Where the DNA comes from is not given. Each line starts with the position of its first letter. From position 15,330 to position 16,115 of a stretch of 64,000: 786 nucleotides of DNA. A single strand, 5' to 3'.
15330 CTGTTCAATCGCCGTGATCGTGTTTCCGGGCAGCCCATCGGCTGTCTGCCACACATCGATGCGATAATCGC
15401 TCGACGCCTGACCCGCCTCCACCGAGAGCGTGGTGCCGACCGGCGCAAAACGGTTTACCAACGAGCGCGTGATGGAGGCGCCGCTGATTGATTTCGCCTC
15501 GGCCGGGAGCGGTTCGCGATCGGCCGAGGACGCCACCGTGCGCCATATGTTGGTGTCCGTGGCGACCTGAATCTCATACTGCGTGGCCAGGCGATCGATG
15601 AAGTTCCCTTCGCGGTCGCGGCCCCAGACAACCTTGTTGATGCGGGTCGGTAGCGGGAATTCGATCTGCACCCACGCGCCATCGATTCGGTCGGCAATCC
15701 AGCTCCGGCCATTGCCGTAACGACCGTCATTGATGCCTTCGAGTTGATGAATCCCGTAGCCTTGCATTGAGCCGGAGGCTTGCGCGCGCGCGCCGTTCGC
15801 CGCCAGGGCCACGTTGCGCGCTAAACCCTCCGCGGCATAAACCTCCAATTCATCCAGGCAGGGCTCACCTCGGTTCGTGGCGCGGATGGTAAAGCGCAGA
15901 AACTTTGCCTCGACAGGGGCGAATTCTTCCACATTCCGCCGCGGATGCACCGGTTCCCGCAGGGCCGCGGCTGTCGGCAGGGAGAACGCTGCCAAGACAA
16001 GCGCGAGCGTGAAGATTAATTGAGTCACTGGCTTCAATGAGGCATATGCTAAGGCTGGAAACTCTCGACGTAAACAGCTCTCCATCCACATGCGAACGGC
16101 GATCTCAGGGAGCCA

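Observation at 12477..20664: The kinase's periplasmic sensor domain is a close paralog of a domain inserted in the neighbouring PSCyt/DUF1549/DUF1553 protein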

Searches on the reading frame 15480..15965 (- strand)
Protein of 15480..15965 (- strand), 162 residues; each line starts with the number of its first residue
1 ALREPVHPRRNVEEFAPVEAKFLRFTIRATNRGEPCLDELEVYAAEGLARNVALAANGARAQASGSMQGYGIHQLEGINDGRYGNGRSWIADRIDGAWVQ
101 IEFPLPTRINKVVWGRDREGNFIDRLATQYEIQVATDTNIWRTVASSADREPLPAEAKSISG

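Call 12: find_homologous_proteins(query=window:15480-15965:-, max_evalue=0.001)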
Query seq(162 aa) (162 aa): 66 proteins with E <= 0.001 among 142 candidates.
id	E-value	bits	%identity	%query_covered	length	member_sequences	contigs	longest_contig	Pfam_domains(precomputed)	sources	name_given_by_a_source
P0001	1.5e-84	300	83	99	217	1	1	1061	PF00754.32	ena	-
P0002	1.0e-80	287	80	99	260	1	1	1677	PF00754.32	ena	-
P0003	1.2e-79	284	78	100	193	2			PF00754.32,PF22633.4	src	-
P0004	5.2e-76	272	76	97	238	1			PF00754.32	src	-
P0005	7.5e-76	271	77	100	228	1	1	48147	PF00754.32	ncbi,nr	ncbi:MAG: hypothetical protein IPK15_21740 [Verrucomicrobia bacterium]|nr:hypothetical protein [Verr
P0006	2.8e-72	260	73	96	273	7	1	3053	PF00754.32,PF07494.18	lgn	-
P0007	1.6e-63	231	69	93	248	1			PF00754.32,PF22633.4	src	-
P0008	2.7e-63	230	61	86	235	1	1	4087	PF00754.32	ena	-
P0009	2.2e-62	227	80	77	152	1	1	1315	-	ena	-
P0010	7.5e-62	226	66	95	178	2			PF00754.32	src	-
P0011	8.4e-59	216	64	94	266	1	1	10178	PF00754.32,PF07494.18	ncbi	-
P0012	1.1e-53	199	61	94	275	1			PF00754.32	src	-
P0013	4.7e-53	197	59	94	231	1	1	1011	-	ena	-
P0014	1.6e-51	192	69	77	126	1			-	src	-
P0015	7.9e-51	190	57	94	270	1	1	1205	PF07494.18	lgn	-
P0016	7.6e-50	187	64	81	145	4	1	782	PF00754.32,PF22633.4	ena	-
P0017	1.7e-49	186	60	93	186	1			PF00754.32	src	-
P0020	1.4e-46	176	75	63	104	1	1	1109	PF00754.32,PF22633.4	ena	-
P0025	2.5e-39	153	53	90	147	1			PF00754.32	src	-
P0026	3.3e-39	152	54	84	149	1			PF00754.32,PF22633.4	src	-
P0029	2.4e-37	146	55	80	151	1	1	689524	PF00754.32,PF22633.4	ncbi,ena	-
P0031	2.9e-36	143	49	93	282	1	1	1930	PF00754.32,PF22633.4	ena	-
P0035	5.8e-35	138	53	75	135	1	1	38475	PF00754.32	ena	-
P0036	1.9e-34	137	46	85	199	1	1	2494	PF00754.32,PF22633.4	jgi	jgi:hypothetical protein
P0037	3.0e-34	136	48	90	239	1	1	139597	PF00754.32,PF22633.4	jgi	jgi:hypothetical protein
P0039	2.1e-33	133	47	90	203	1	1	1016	PF00754.32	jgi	-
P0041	3.0e-33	133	54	71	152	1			PF00754.32,PF22633.4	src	-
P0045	6.5e-32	128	49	83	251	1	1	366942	PF00754.32,PF22633.4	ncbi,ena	-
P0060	7.7e-22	96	52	60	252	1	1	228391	PF07587.17,PF00754.32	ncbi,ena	-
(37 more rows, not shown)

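Call 21: search_protein_representatives(alignment_id=A1)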
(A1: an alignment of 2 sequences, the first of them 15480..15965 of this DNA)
Query: 2 sequences, 162 profile positions. Proteins with E-value up to 0.001 (for the whole library): 1651; up to 1e-10: 854; up to 1e-30: 293. The best 150 are listed.
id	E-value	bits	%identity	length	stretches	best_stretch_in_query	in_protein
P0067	1.7e-97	339.7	-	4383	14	8-139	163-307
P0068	7.6e-97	337.5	-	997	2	2-159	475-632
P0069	1.1e-92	324.1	-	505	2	3-155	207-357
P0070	3.3e-92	322.5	-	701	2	3-146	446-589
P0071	7.3e-91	318.1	-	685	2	3-161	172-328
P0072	4.0e-90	315.7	-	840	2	3-158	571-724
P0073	1.1e-84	298.0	-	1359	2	5-152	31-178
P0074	7.9e-84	295.2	-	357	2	2-136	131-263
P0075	1.4e-83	294.4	-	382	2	5-154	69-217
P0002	3.8e-79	280.0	-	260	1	1-162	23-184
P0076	3.6e-78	276.8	-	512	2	8-146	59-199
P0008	1.2e-75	268.6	-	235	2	1-140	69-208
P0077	1.7e-75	268.1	-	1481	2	10-148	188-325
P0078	2.8e-75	267.4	-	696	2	2-152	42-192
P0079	1.4e-71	255.4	-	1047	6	5-136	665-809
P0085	1.1e-64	233.0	-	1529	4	10-146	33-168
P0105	1.2e-56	206.9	-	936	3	9-150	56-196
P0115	1.5e-54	200.0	-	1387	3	11-146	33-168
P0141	2.1e-50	186.6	-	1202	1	2-151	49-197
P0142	2.8e-50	186.1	-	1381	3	9-151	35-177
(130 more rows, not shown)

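Call 25: predict_structure(protein=window:15480-15965:-)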
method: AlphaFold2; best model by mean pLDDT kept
length: 162 residues; sequences in the alignment: 1
mean_pLDDT: 34.6   pTM: 0.31
mean pLDDT of the five models: 34.6, 33.6, 32.8, 32.5, 28.2
residues with pLDDT >= 90: 0; 70-90: 0; 50-70: 10; < 50: 152
segments of 3 or more residues with pLDDT < 50: 1-24, 35-37, 40-162
pLDDT, mean of each block of 10 residues (from residue 1): 23 29 47 49 43 33 26 26 34 32 32 35 39 44 36 27 26
secondary structure, 60 per line:
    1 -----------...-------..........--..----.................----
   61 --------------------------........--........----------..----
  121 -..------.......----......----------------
elements in order: E22-31 E40-45 H46-56 E87-94 E97-104 E130-136 E141-146

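Call 28: search_protein_families(library=pfam, proteins=[window:15492-15965:-], max_evalue=0.1)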
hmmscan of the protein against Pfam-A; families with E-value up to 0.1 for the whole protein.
seq(158 aa): 3 families
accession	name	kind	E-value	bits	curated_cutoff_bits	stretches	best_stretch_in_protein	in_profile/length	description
PF00754.31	F5_F8_type_C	-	5.1e-08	33.5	28.2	1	62-146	3-82/127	F5/8 type C domain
PF22633.2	F5_F8_type_C_2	-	8.5e-05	23.5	27.8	1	79-149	3-70/91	NedA-like, galactose-binding domain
PF24135.1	DUF7402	-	0.096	13.2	27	0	56-113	3-63/133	Domain of unknown function (DUF7402)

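Call 39: search_protein_families(library=pfam, proteins=[P0115, P0142, P0077, P0105, P0085, P0073, P0141], max_evalue=0.001)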
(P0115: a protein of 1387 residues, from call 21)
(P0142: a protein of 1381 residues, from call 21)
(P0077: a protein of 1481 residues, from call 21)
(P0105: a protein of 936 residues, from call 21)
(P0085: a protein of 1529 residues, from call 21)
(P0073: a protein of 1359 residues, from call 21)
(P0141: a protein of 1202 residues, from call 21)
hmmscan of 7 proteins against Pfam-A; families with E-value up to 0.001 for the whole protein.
P0115 (1387 aa): 3 families
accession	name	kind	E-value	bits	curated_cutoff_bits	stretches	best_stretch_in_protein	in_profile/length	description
PF18582.6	HZS_alpha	-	6.4e-21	75.2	26.6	1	1120-1227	1-98/98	Hydrazine synthase alpha subunit middle domain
PF00754.31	F5_F8_type_C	-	1.7e-19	70.6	28.2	2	83-173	2-87/127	F5/8 type C domain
PF22633.2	F5_F8_type_C_2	-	6.5e-15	56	27.8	2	100-171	2-70/91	NedA-like, galactose-binding domain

P0142 (1381 aa): 3 families
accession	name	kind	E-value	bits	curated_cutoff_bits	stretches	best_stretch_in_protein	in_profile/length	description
PF18582.6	HZS_alpha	-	7.4e-20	71.8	26.6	1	1120-1227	1-98/98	Hydrazine synthase alpha subunit middle domain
PF22633.2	F5_F8_type_C_2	-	2.4e-14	54.1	27.8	2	104-175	2-70/91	NedA-like, galactose-binding domain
PF00754.31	F5_F8_type_C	-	3.1e-14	53.6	28.2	1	87-172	2-82/127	F5/8 type C domain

P0077 (1481 aa): 4 families
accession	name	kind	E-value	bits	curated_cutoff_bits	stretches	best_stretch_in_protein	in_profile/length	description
PF03781.23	FGE-sulfatase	-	6.7e-47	160.7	23.3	1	1208-1458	4-254/255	Sulfatase-modifying factor enzyme 1-like domain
PF18582.6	HZS_alpha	-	1.2e-30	106.4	26.6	1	867-961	1-97/98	Hydrazine synthase alpha subunit middle domain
PF00754.31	F5_F8_type_C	-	6.1e-22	78.5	28.2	2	84-207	2-114/127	F5/8 type C domain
PF22633.2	F5_F8_type_C_2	-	6.3e-15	56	27.8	2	256-328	3-72/91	NedA-like, galactose-binding domain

P0105 (936 aa): 2 families
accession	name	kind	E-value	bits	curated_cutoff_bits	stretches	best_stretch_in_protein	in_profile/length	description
PF00754.31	F5_F8_type_C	-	1.8e-14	54.4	28.2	2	265-378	13-123/127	F5/8 type C domain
PF22633.2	F5_F8_type_C_2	-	1.1e-12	48.8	27.8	1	268-367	1-91/91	NedA-like, galactose-binding domain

P0085 (1529 aa): 5 families
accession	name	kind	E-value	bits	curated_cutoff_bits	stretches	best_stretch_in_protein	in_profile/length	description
PF00754.31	F5_F8_type_C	-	1.3e-22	80.7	28.2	3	83-207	2-115/127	F5/8 type C domain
PF18582.6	HZS_alpha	-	5.5e-17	62.6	26.6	1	1302-1371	29-98/98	Hydrazine synthase alpha subunit middle domain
PF22633.2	F5_F8_type_C_2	-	1.5e-13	51.6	27.8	0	387-483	2-91/91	NedA-like, galactose-binding domain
PF25803.1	Spectrin_SYNE1_2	-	2.7e-06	28.1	27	1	828-897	16-85/113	Nesprin-1, spectrin repeats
PF24135.1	DUF7402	-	0.0006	20.4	27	0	236-288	6-65/133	Domain of unknown function (DUF7402)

P0073 (1359 aa): 8 families
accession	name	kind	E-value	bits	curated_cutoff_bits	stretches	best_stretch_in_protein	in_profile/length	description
PF07494.17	Reg_prop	-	1.2e-29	98.9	20.4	0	646-666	3-23/24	Two component regulator propeller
PF02518.31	HATPase_c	-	8.6e-16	58.8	26.4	1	1264-1357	3-110/111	Histidine kinase-, DNA gyrase B-, and HSP90-like ATPase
PF07495.19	Y_Y_Y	-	2.7e-10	40.4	26.6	1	1042-1097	1-56/65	Y_Y_Y domain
PF00754.31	F5_F8_type_C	-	4.8e-09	36.8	28.2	1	264-345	9-90/127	F5/8 type C domain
PF07730.19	HisKA_3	-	1.4e-08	35.6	24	1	1158-1224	1-68/68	Histidine kinase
PF22633.2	F5_F8_type_C_2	-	1.4e-08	35.6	27.8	0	273-347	3-76/91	NedA-like, galactose-binding domain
PF13581.12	HATPase_c_2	-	0.00043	20.7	27.4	0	1271-1322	36-102/127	Histidine kinase-like ATPase domain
PF16819.11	DUF5074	-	0.00068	19.2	27.2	0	378-409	182-218/353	Domain of unknown function (DUF5074)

P0141 (1202 aa): 6 families
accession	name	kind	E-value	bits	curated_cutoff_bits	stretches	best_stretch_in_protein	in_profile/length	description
PF07494.17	Reg_prop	-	1.7e-47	153.7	20.4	2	246-269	1-24/24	Two component regulator propeller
PF07730.19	HisKA_3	-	4.9e-15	56.3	24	1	1003-1068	1-67/68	Histidine kinase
PF02518.31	HATPase_c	-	1.7e-14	54.6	26.4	1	1108-1200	2-109/111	Histidine kinase-, DNA gyrase B-, and HSP90-like ATPase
PF07495.19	Y_Y_Y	-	2.5e-12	47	26.6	1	888-942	3-57/65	Y_Y_Y domain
PF00754.31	F5_F8_type_C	-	3.8e-07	30.7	28.2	0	108-199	2-87/127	F5/8 type C domain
PF13581.12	HATPase_c_2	-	0.00011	22.7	27.4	1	1116-1168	36-102/127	Histidine kinase-like ATPase domain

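Call 41: predict_structure(alignment_id=A3)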
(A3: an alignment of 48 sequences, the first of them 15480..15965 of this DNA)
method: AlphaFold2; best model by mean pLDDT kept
length: 162 residues; sequences in the alignment: 48
mean_pLDDT: 93.4   pTM: 0.89
mean pLDDT of the five models: 93.4, 93.4, 90.9, 90.8, 90.0
residues with pLDDT >= 90: 132; 70-90: 25; 50-70: 4; < 50: 1
segments of 3 or more residues with pLDDT < 50: none
pLDDT, mean of each block of 10 residues (from residue 1): 94 98 98 95 95 98 94 90 85 97 98 93 94 96 98 80 50
secondary structure, 60 per line:
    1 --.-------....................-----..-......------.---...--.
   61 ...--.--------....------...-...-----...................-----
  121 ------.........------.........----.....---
elements in order: E11-30 E39-44 E60-63 H75-78 E89-91 E97-115 E127-135 E142-146 H155-159

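Call 47: fold_search(model_id=the predicted structure, library=pdb)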
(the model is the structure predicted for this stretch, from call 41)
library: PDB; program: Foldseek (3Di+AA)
matches with E <= 10: 651; with E <= 0.001: 0
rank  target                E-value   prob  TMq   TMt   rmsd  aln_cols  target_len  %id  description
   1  6eon                  1.2e-03  1.00  0.67  0.16   3.8       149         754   10  Galactanase BT0290 (released 2017-11-29)
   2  5cfa_B                1.3e-02  0.20  0.19  0.12  15.4       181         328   14  Crystal structures of Bbp from Staphylococcus aureus with peptide ligand (released 2015-09-23)
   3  2vr3_A                4.3e-02  0.21  0.24  0.15  13.6       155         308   14  Structural and Biochemical Characterization of Fibrinogen binding to ClfA from Staphylocccus aureus (released 2009-05-19)
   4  5cf3                  4.8e-02  0.13  0.20  0.13  15.5       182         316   14  Crystal structures of Bbp from Staphylococcus aureus (released 2015-09-23)
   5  5cfa_A                5.4e-02  0.13  0.20  0.12  15.5       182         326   14  Crystal structures of Bbp from Staphylococcus aureus with peptide ligand (released 2015-09-23)
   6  8qfp_B                1.0e-01  0.11  0.18  0.18  12.7       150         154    6  Ergothioneine dioxygenase from Thermocatellispora tengchongensis in complex with manganese and in presence of catalase (released 2023-12-27)
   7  1p8j_B                1.3e-01  0.06  0.17  0.08  16.2       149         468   17  CRYSTAL STRUCTURE OF THE PROPROTEIN CONVERTASE FURIN (released 2003-07-08)
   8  7qy1                  1.4e-01  0.06  0.15  0.08  16.0       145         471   16  X-ray structure of furin in complex with the dichlorophenylpyridine-based inhibitor 4 (released 2022-04-20)
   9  4omc_A                1.5e-01  0.06  0.15  0.08  16.1       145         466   16  X-ray structure of human furin in complex with the competitive inhibitor meta-guanidinomethyl-Phac-RVR-Amba (released 2014-04-09)
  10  8vni                  1.7e-01  0.10  0.21  0.18  13.5       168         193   12  A ligand-free crystal structure of mercaptosuccinate dioxygenase (released 2026-01-14)
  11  1p8j_C                1.7e-01  0.06  0.16  0.08  16.0       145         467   17  CRYSTAL STRUCTURE OF THE PROPROTEIN CONVERTASE FURIN (released 2003-07-08)
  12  8qfq_B                1.8e-01  0.09  0.16  0.18  13.8       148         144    9  Ergothioneine dioxygenase, variant H147A, from Thermocatellispora tengchongensis in complex with manganese (released 2023-12-27)
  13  5wtb_C                2.0e-01  0.09  0.22  0.14  16.3       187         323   10  Complex Structure of Staphylococcus aureus SdrE with human complement factor H (released 2017-07-19)
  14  4wvz_C                2.1e-01  0.08  0.21  0.18  13.7       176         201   13  Crystal structure of artificial crosslinked thiol dioxygenase G95C variant from Pseudomonas aeruginosa (released 2016-02-24)
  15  6s09_C                2.1e-01  0.06  0.18  0.17  16.2       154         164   11  C-terminally extended and N-terminally truncated variant of FimA E. coli at 1.5 Angstrom resolution (released 2020-07-15)
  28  4lpl                  3.1e-01  0.44  0.35  0.39   7.3       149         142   10  Structure of CBM32-1 from a family 31 glycoside hydrolase from Clostridium perfringens (released 2014-07-16)
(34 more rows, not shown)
